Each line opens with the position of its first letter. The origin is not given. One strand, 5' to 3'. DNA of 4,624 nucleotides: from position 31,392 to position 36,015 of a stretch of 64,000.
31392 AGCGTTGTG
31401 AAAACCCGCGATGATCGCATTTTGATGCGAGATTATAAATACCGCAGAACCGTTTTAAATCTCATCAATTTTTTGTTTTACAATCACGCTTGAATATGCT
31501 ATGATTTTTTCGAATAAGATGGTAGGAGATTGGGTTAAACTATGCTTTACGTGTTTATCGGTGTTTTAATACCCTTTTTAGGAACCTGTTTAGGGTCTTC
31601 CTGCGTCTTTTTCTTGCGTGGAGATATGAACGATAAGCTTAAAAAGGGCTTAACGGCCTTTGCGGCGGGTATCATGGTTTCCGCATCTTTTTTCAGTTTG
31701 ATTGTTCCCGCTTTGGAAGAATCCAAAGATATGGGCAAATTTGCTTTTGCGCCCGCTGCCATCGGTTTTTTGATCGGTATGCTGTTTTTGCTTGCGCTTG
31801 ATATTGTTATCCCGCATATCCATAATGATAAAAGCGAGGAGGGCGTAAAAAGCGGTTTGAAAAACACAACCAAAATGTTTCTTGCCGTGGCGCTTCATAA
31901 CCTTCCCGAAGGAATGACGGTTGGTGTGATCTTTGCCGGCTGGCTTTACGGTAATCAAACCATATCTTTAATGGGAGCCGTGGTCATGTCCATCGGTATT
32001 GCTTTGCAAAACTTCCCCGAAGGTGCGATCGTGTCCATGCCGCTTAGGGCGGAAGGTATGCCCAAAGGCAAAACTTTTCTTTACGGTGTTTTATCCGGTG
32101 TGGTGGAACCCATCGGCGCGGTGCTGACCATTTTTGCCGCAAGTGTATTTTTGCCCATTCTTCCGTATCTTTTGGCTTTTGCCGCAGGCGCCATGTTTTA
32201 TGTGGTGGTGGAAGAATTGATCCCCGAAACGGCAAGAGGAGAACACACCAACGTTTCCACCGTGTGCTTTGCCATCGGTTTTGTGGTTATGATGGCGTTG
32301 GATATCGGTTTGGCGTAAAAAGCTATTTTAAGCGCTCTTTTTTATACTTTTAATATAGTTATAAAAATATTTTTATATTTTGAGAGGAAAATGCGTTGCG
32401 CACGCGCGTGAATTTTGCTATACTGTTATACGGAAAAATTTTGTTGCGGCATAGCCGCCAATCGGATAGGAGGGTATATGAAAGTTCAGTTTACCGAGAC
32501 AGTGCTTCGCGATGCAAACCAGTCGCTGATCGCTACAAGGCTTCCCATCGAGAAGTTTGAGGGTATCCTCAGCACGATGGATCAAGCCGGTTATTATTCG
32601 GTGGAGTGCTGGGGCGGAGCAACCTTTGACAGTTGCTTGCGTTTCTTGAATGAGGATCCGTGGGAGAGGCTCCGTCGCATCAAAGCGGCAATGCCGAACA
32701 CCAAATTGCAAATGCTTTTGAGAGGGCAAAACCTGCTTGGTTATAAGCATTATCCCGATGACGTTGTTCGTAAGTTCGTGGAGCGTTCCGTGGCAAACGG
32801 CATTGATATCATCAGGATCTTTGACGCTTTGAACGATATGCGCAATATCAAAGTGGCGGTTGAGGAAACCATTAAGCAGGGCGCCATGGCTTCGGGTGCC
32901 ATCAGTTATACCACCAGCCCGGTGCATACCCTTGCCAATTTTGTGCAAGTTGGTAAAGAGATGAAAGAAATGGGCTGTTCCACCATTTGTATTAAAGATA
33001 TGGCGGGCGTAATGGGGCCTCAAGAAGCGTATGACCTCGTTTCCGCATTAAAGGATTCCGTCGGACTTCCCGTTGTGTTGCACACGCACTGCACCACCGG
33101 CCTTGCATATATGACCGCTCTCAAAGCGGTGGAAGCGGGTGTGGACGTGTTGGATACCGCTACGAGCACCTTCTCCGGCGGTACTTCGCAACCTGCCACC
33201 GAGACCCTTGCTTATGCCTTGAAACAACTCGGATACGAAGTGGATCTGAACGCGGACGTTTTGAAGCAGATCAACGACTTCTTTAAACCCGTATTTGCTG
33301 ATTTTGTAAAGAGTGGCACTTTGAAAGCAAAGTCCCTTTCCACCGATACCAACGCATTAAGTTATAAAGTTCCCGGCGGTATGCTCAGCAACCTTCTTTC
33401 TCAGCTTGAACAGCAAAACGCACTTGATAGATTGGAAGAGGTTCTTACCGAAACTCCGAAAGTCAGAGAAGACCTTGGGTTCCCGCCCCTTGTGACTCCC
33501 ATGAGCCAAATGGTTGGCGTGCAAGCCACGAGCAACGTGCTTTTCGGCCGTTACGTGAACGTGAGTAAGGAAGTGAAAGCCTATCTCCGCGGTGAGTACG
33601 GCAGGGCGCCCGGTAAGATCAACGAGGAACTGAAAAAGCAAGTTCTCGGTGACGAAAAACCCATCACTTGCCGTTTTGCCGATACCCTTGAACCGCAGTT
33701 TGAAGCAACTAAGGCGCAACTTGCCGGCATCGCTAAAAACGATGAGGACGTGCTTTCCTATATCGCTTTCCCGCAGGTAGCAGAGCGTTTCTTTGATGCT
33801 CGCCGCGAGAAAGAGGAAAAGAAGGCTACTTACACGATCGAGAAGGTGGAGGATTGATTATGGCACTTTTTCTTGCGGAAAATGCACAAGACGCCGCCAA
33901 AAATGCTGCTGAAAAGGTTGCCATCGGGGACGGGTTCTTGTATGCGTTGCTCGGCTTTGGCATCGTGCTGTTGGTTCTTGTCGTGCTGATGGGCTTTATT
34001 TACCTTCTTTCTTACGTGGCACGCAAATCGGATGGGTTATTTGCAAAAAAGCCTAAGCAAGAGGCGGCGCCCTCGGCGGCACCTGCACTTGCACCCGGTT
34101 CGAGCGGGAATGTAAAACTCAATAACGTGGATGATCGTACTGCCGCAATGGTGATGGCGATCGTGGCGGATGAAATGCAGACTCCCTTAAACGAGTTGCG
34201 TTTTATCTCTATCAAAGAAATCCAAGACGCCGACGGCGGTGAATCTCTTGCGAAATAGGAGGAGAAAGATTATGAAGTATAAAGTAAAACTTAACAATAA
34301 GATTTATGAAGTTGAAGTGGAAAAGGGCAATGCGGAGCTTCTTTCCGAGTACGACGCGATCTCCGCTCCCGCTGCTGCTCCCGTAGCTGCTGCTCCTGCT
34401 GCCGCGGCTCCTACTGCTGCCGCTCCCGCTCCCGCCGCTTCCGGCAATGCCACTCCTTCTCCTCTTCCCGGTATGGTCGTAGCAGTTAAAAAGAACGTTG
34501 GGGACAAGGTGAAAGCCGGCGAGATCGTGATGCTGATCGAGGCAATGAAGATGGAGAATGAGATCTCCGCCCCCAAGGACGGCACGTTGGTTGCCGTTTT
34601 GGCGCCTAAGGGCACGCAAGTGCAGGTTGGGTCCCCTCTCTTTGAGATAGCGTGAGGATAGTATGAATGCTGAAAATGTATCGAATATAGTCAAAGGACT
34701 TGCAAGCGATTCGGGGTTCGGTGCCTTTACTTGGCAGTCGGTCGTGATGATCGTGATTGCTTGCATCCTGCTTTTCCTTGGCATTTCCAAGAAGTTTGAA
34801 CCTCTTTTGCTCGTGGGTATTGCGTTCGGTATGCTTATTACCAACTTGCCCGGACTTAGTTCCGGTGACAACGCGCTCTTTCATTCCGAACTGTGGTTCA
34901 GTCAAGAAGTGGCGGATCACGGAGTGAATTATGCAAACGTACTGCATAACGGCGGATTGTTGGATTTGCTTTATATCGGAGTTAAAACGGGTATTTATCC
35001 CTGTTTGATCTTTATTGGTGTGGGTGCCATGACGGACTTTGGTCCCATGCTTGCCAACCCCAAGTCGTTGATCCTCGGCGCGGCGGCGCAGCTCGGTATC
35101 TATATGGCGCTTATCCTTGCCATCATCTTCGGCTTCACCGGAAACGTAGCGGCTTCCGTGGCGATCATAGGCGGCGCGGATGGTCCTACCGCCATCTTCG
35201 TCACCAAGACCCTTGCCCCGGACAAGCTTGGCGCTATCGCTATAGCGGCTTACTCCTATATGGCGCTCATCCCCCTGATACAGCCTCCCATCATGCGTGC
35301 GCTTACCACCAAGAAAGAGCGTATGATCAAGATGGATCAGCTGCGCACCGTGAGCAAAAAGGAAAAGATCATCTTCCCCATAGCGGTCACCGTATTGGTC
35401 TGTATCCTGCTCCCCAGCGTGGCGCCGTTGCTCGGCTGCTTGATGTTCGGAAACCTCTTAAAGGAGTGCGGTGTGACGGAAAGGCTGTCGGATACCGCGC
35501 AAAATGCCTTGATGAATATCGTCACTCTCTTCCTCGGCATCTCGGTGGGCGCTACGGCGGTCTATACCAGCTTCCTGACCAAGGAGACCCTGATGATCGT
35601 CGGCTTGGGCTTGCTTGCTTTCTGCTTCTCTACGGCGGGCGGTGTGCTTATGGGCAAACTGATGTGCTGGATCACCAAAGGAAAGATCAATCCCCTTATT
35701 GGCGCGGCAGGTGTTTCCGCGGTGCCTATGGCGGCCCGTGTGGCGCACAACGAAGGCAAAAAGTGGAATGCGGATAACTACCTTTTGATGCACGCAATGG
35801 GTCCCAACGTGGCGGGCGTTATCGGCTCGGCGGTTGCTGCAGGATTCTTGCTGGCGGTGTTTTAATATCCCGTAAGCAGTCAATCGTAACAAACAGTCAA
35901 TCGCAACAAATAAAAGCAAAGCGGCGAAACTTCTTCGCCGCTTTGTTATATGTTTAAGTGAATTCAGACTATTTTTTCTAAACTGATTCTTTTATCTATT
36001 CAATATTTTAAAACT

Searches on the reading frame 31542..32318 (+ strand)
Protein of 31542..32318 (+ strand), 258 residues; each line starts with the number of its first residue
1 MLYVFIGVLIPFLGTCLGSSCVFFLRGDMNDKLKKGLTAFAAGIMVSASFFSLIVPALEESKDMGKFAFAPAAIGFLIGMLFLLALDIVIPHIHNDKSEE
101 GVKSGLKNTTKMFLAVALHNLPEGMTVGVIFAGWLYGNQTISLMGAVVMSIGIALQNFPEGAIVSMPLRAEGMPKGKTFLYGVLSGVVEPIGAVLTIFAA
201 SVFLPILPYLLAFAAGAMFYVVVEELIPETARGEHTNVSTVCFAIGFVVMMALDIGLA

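Call 11: search_protein_families(library=pfam, proteins=[window:31542-32318:+], max_evalue=0.01)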
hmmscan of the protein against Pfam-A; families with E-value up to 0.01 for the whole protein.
window:31542-32318:+ (258 aa): 1 family
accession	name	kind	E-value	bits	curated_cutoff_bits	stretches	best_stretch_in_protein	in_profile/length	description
PF02535.28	Zip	-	5.9e-26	91.9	35.1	2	113-253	182-322/323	ZIP Zinc transporter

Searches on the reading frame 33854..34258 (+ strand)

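Call 11: search_protein_families(library=pfam, proteins=[window:33854-34258:+], max_evalue=0.01)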
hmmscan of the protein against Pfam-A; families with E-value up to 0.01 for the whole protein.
window:33854-34258:+ (134 aa): 1 family
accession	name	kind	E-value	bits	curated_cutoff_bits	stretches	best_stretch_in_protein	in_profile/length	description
PF04277.18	OAD_gamma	-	5.5e-13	49.8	27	1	26-105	2-74/76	Oxaloacetate decarboxylase, gamma chain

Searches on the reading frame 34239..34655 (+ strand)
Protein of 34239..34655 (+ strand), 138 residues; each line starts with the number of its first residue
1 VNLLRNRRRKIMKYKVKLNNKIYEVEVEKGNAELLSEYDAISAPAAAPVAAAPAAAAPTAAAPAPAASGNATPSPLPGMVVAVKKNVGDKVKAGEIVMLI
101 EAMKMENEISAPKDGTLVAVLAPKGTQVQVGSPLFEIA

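Call 11: search_protein_families(library=pfam, proteins=[window:34239-34655:+], max_evalue=0.01)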
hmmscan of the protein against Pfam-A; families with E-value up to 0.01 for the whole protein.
window:34239-34655:+ (138 aa): 7 families
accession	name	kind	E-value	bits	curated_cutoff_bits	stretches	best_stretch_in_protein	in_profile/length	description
PF00364.28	Biotin_lipoyl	-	1.2e-20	73.5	22.1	1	74-137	5-73/73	Biotin-requiring enzyme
PF13437.12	HlyD_3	-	0.0014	19.7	22.2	0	109-138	2-31/106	HlyD family secretion protein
PF01597.25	GCV_H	-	0.0023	18.3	22.2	1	80-120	33-74/122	Glycine cleavage H-protein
PF13533.13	Biotin_lipoyl_2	-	0.0029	17.8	29.8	0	108-137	2-31/32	Biotin-lipoyl like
PF16576.10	HlyD_D23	-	0.0036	17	30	0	106-138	108-140/214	Barrel-sandwich domain of CusB or HlyD membrane-fusion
PF07831.19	PYNP_C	-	0.0051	16.9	27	0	82-105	35-58/75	Pyrimidine nucleoside phosphorylase C-terminal domain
PF05896.17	NQRA_N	-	0.0085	16.7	25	0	72-120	31-78/94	NqrA N-terminal barrel-sandwich hybrid domain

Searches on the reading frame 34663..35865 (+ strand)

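Call 11: search_protein_families(library=pfam, proteins=[window:34663-35865:+], max_evalue=0.01)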
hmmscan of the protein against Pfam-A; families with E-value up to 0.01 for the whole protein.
window:34663-35865:+ (400 aa): 1 family
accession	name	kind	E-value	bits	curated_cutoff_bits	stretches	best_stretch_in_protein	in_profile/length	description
PF03977.18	OAD_beta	-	2.2e-157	524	31.6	1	26-400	2-349/349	Na+-transporting oxaloacetate decarboxylase beta subunit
